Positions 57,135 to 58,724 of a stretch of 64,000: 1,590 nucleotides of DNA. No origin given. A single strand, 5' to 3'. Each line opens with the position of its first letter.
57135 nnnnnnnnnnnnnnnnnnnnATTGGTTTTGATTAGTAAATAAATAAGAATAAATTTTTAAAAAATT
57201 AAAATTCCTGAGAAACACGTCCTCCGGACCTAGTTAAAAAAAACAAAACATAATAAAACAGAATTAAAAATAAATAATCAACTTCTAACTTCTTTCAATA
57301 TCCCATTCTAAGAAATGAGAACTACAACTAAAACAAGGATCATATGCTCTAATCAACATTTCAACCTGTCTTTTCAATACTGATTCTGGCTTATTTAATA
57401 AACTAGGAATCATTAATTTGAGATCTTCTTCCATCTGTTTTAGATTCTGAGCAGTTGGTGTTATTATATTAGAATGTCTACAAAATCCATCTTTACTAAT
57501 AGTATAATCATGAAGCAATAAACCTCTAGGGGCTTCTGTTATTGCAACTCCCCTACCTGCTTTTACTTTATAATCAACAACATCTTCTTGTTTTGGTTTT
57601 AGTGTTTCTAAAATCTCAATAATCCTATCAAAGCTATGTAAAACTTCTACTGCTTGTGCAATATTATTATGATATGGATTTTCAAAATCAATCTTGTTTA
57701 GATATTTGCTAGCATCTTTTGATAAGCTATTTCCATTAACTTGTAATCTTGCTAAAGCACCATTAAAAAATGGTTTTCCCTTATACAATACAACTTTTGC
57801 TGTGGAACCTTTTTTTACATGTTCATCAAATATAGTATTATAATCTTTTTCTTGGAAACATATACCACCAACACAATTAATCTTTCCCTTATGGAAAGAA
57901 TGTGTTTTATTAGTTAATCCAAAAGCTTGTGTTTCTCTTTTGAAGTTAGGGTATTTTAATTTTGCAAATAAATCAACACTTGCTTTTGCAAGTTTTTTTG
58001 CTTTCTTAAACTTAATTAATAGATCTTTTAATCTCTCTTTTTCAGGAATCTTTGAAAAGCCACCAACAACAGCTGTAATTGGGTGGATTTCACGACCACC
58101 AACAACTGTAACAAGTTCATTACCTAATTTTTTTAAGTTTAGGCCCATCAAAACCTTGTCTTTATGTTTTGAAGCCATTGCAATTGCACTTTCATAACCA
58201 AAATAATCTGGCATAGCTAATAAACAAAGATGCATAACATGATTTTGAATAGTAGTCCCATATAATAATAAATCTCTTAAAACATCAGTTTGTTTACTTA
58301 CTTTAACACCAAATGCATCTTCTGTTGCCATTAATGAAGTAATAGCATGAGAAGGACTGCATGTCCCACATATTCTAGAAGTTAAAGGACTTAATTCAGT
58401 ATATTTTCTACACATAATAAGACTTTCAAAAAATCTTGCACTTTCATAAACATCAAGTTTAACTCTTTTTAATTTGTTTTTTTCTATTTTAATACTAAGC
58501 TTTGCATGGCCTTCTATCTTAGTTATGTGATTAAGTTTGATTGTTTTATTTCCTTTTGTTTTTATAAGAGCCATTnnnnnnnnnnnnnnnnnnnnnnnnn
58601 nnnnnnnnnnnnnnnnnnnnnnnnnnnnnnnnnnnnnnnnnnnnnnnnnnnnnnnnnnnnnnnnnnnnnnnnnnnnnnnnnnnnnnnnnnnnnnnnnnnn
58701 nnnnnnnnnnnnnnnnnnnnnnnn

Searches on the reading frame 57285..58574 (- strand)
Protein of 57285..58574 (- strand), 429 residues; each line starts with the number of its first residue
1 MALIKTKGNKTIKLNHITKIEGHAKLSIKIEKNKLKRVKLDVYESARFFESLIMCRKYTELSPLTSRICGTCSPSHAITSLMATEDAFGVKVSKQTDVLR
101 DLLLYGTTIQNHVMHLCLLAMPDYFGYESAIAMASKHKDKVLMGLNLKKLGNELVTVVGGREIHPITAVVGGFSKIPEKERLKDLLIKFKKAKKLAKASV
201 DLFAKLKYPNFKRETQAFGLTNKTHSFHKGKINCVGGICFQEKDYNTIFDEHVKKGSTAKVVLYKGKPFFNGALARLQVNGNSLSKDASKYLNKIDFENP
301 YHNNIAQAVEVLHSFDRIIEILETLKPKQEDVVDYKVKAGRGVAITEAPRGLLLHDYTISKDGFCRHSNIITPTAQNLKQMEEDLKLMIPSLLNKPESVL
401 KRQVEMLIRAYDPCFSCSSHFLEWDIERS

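Call 74: search_protein_families(library=pfam, proteins=[window:57285-58574:-], max_evalue=0.001)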
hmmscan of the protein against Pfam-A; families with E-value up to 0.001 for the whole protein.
window:57285-58574:- (429 aa): 1 family
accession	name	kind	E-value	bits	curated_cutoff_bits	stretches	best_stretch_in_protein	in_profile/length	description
PF00374.24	NiFeSe_Hases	-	6.2e-28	98.4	25.8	2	48-135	2-89/508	Nickel-dependent hydrogenase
